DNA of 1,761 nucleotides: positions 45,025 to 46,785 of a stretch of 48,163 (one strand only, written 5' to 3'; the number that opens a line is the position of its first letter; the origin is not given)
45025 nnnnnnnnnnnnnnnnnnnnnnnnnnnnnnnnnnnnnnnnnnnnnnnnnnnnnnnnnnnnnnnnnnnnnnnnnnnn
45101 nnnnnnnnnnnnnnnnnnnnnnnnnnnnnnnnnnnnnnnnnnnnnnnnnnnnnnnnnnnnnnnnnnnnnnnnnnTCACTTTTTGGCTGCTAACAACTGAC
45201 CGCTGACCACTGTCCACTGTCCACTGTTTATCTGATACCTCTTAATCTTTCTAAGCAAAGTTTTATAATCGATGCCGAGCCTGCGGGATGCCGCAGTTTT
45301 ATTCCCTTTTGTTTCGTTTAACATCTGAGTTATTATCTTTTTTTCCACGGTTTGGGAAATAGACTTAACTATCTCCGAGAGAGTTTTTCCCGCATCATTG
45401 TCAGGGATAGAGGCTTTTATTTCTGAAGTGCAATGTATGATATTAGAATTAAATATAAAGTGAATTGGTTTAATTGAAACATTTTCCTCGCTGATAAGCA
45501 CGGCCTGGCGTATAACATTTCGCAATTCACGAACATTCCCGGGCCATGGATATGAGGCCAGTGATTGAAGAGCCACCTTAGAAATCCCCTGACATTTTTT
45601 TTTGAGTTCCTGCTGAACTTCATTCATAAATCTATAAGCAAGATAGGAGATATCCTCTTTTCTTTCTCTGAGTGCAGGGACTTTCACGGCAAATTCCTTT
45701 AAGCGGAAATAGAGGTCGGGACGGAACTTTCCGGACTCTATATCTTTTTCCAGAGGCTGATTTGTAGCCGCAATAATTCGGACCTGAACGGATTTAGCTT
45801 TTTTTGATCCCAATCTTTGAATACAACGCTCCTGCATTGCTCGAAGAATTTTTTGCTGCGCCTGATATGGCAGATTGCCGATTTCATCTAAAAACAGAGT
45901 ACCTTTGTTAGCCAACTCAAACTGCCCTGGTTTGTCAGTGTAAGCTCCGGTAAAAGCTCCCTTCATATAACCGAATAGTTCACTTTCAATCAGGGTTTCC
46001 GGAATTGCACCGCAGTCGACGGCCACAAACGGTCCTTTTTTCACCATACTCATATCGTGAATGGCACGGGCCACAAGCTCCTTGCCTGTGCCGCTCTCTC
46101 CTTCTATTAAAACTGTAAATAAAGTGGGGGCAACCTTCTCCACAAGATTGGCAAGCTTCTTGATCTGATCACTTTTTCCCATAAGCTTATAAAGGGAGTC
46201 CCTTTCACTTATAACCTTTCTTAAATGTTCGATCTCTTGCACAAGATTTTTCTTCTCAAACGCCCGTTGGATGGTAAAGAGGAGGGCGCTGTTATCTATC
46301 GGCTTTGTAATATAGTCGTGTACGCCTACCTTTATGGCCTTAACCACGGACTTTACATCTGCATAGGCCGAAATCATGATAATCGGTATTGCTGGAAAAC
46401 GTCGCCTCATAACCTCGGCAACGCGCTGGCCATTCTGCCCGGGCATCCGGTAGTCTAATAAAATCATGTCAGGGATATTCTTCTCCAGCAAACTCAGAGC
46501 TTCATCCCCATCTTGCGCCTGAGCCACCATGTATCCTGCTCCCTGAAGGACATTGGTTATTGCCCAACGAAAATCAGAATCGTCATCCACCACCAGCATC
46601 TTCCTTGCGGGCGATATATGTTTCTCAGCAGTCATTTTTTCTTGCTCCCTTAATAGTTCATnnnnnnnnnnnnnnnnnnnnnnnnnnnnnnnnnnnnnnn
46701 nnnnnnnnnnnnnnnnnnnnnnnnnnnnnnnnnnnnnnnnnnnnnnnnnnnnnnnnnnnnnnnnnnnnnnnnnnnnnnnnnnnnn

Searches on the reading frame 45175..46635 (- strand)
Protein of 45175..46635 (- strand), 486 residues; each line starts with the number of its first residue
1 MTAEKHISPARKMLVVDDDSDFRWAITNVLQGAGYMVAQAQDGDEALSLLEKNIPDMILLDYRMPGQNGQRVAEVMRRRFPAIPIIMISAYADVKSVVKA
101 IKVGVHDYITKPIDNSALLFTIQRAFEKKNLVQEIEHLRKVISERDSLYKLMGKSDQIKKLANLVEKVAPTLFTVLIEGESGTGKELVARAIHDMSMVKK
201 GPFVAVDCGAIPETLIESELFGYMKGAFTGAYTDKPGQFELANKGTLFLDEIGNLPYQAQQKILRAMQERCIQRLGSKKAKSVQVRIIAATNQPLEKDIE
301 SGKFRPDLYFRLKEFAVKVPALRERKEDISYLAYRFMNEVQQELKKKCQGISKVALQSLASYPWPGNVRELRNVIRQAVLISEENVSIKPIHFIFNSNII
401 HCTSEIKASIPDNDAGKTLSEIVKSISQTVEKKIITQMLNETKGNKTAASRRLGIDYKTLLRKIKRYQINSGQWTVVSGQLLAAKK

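Call 6: search_protein_families(library=pfam, proteins=[window:45175-46635:-], max_evalue=0.01)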
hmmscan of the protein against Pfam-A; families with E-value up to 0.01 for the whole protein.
window:45175-46635:- (486 aa): 15 families
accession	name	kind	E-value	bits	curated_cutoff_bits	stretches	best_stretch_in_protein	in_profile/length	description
PF00158.32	Sigma54_activat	-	1.1e-67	227.3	20.2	1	151-317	1-167/168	Sigma-54 interaction domain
PF00072.30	Response_reg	-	2e-29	102.4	30.2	1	14-120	2-108/111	Response regulator receiver domain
PF25601.1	AAA_lid_14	-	1.4e-21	76.6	27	1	323-386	1-64/87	AAA+ ATPase lid domain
PF14532.12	Sigma54_activ_2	-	4.4e-21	76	25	1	152-322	1-138/138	Sigma-54 interaction domain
PF02954.25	HTH_8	-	4e-12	46.1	22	1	430-467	5-42/42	Bacterial regulatory protein, Fis family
PF07728.20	AAA_5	-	4.2e-06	27.3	22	1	175-295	2-125/139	AAA domain (dynein-related subfamily)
PF20161.5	VpsR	-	9e-06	25.9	23.7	1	9-122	9-120/121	VpsR domain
PF00004.35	AAA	-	9.1e-06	26.6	21.2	1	175-295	1-112/131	ATPase family associated with various cellular activities (AAA)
PF01078.27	Mg_chelatase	-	1.5e-05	24.9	20.3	1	230-292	93-157/207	Magnesium chelatase, subunit ChlI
PF18024.7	HTH_50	-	0.00012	22.1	27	1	417-470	2-50/50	Helix-turn-helix domain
PF13191.12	AAA_16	-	0.00074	20.5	32.6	1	150-253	1-103/167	AAA ATPase domain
PF07726.17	AAA_3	-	0.0021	18.4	27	1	175-297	2-115/131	ATPase family associated with various cellular activities (AAA)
PF05591.17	T6SS_VipA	-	0.0023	18.2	24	1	118-168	90-140/155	Type VI secretion system, VipA, VC_A0107 or Hcp2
PF06322.17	Phage_NinH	-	0.0042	17.4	29.8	0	432-462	5-35/60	Phage NinH protein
PF07724.20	AAA_2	-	0.0044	17.5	27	0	174-313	5-137/166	AAA domain (Cdc48 subfamily)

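Call 7: search_protein_families(library=ncbifam, proteins=[window:45175-46635:-], max_evalue=0.01)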
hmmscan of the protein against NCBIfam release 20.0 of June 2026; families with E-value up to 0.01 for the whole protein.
window:45175-46635:- (486 aa): 126 families (the best 25 are shown)
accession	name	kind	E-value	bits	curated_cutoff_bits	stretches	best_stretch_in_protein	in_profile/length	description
NF008469.0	PRK11361.1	equivalog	2.8e-126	421.9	714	1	8-470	2-457/461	acetoacetate metabolism transcriptional regulator AtoC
TIGR01818.1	ntrC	equivalog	2.1e-120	402.7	558.6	1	14-465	2-461/463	nitrogen regulation protein NR(I)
TIGR02915.1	PEP_resp_reg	equivalog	8.2e-117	390.7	502.6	1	13-469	1-444/445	PEP-CTERM-box response regulator transcription factor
NF007689.0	PRK10365.1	equivalog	2.3e-106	356.2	760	1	12-466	7-441/441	sigma-54-dependent response regulator transcription factor ZraR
NF041552.1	TF_PrdR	equivalog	1e-103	347.7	795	1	133-468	252-577/577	sigma-54 dependent transcriptional regulator PrdR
NF041946.1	LuxO_transreg_Vib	equivalog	2.8e-101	339.6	800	1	35-468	21-461/463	quorum-sensing sigma-54 dependent transcriptional regulator LuxO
NF003451.0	PRK05022.1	equivalog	3e-101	339.7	476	1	137-470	178-511/512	nitric oxide reductase transcriptional regulator NorR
NF008176.1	PRK10923.1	equivalog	4e-99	332.3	620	1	13-467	6-466/469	nitrogen regulation protein NR(I)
NF051870.1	NAssimRespRegNtrX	equivalog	3.3e-97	326.2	600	1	11-466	2-449/452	nitrogen assimilation response regulator NtrX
NF011695.0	PRK15115.1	equivalog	2.6e-96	323.1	763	1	11-471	7-440/445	two-component system response regulator GlrR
NF049963.1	RespRegFlgRCampy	domain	7.4e-94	315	750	1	13-406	3-390/429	fla regulon two-component system response regulator FlgR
NF050807.1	TransRegFlbDCaul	equivalog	5.2e-93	312.3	750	1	31-469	21-440/454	sigma-54-dependent transcriptional regulator FlbD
TIGR01817.1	nifA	equivalog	2.9e-91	306.8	528.85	1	128-415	173-454/534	nif-specific transcriptional activator NifA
TIGR02329.1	propionate_PrpR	equivalog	2.7e-86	290.3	499.2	1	136-465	199-525/526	propionate catabolism operon regulatory protein PrpR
NF038308.1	RNA_repair_RtcR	equivalog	9.9e-84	282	650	1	91-465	120-514/530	RNA repair transcriptional activator RtcR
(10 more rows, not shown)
